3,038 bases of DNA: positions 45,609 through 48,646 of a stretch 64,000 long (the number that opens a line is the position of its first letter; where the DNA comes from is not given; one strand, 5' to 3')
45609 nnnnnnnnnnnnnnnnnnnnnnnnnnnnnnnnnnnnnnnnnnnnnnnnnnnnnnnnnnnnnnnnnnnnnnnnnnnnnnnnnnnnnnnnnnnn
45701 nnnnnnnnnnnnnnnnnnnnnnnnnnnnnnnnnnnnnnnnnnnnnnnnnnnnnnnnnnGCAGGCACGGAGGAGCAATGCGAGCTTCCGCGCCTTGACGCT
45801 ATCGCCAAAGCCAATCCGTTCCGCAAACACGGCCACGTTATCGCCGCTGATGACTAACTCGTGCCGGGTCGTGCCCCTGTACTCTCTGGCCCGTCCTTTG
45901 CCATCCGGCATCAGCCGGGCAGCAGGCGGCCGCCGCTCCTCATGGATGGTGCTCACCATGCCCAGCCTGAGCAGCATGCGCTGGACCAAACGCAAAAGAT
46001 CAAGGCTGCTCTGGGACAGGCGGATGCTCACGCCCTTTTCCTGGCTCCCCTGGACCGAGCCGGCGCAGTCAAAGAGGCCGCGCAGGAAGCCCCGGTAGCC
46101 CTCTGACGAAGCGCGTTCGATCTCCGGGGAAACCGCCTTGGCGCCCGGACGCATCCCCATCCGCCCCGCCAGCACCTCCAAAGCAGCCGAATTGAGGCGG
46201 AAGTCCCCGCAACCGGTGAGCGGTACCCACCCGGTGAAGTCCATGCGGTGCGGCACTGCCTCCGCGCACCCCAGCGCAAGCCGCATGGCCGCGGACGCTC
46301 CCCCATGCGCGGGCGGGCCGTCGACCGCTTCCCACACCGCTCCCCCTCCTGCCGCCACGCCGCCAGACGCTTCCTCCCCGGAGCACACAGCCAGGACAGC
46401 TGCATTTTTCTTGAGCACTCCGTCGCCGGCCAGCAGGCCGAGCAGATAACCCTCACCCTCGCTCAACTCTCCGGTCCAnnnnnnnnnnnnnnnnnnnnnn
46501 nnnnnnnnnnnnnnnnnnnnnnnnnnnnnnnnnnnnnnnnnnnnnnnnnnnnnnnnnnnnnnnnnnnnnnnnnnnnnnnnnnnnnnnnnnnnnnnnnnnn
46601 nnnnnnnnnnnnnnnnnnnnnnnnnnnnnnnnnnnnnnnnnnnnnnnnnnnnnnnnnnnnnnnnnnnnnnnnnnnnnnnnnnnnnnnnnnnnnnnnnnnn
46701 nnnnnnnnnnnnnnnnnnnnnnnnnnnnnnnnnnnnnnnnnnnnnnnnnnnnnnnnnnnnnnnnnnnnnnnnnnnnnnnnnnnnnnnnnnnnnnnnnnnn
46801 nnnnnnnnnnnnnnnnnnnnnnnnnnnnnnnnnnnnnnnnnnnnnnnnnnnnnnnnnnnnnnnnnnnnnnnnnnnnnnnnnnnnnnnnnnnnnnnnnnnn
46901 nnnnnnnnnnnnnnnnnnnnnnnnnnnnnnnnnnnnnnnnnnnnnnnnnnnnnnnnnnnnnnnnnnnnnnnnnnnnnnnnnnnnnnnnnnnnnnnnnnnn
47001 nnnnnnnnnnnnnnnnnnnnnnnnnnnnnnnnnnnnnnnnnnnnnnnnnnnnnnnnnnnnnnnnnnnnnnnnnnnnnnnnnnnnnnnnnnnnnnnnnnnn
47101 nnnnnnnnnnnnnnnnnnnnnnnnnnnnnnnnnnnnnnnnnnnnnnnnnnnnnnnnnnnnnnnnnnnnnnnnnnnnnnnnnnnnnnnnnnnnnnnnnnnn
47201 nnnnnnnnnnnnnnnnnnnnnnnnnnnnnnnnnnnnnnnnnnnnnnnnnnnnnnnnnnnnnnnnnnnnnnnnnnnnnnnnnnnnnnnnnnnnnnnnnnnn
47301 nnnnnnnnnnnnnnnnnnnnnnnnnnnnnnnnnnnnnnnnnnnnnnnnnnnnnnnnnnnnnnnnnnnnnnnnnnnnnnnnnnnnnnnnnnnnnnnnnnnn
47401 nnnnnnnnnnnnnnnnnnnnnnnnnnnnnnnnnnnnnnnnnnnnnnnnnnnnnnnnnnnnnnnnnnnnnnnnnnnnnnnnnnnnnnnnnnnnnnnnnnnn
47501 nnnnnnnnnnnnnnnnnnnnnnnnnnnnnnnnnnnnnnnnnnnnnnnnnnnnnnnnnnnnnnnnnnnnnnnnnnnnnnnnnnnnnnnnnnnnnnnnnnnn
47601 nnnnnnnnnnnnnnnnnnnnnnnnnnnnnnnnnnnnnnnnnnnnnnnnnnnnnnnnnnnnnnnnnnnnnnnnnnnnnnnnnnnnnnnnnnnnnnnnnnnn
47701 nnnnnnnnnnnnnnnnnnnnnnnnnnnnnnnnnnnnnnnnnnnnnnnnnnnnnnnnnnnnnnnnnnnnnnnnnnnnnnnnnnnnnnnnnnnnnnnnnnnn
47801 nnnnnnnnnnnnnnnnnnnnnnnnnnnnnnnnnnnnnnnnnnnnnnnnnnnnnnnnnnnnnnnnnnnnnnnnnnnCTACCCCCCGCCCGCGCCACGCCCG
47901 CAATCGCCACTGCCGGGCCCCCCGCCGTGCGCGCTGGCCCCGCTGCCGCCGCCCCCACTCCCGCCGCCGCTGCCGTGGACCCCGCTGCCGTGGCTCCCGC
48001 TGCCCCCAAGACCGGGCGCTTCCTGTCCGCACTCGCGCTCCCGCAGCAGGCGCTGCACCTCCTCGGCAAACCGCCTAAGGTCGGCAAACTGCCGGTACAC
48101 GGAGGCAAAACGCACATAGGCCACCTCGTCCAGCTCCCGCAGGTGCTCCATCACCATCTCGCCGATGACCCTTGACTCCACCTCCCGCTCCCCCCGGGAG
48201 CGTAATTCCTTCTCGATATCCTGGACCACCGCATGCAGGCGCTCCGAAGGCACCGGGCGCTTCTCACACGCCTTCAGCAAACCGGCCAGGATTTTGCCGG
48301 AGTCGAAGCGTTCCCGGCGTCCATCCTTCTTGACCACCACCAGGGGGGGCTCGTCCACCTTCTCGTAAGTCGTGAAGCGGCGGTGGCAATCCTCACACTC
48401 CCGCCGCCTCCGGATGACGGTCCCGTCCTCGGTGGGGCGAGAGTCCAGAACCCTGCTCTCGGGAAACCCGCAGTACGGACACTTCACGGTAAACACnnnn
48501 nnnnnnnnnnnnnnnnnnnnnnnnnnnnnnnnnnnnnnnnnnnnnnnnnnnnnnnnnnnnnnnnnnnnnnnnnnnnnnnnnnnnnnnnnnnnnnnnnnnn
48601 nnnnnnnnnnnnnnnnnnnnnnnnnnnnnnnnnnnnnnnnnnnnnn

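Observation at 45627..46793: Full-length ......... intein splitting the catalytic cysteine loop of the class II ribonucleotide reductase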

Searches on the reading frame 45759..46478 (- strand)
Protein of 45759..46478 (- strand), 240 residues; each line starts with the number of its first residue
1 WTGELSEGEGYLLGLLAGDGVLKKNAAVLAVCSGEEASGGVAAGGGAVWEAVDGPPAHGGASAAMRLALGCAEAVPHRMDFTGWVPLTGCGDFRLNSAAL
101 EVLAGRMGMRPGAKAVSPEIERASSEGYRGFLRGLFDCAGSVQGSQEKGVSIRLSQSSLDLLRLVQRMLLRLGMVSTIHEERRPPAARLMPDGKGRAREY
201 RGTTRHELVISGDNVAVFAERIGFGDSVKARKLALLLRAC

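Call 36: search_solved_structures(query=window:45759-46478:-, max_evalue=10, show_alignments=5)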
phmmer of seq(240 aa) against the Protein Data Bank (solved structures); distinct sequences matched with E-value up to 10: 1.
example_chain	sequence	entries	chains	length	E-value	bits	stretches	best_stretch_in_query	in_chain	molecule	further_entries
5a0w_A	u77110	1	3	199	2.4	11.4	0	130-181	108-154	HOMING ENDONUCLEASE I-DMOI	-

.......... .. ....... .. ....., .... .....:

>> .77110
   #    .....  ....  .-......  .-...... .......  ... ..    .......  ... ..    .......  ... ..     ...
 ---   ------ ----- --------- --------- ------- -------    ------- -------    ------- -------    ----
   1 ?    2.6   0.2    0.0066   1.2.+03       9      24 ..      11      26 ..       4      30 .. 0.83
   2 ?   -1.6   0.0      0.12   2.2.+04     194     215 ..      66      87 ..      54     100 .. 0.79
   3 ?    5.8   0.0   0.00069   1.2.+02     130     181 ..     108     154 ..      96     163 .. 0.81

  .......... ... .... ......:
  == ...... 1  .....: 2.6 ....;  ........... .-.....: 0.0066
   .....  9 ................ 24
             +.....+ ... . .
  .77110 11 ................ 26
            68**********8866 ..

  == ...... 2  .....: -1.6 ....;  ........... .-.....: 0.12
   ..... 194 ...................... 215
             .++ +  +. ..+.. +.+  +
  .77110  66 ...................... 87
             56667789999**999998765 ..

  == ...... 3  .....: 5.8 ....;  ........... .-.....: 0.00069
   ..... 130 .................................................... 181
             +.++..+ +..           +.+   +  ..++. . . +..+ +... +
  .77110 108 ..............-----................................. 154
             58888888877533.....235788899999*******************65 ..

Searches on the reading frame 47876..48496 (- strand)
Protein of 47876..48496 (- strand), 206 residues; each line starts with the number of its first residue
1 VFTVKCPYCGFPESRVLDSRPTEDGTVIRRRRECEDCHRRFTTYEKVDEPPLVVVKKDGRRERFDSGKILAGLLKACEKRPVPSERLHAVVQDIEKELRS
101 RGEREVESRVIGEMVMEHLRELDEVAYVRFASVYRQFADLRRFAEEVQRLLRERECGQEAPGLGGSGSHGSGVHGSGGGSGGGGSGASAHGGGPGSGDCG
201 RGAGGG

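Call 13: find_encoding_contigs(protein=window:47876-48496:-, flank=3000, max_places=4)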
Protein window:47876-48496:- (206 aa): no gene with exactly this product is on record in the collection.

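Call 28: search_protein_families(library=pfam, proteins=[window:47876-48496:-], max_evalue=0.00001)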
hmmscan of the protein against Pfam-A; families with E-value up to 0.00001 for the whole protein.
window:47876-48496:- (206 aa): 2 families
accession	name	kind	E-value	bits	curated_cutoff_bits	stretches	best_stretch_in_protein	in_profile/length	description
PF03477.21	ATP-cone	-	1.2e-25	90.3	25.8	1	53-139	2-87/88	ATP cone domain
PF22811.2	Zn_ribbon_NrdR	-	4.1e-20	71.9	27.2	1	5-45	2-42/42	Transcriptional repressor NrdR-like, N-terminal domain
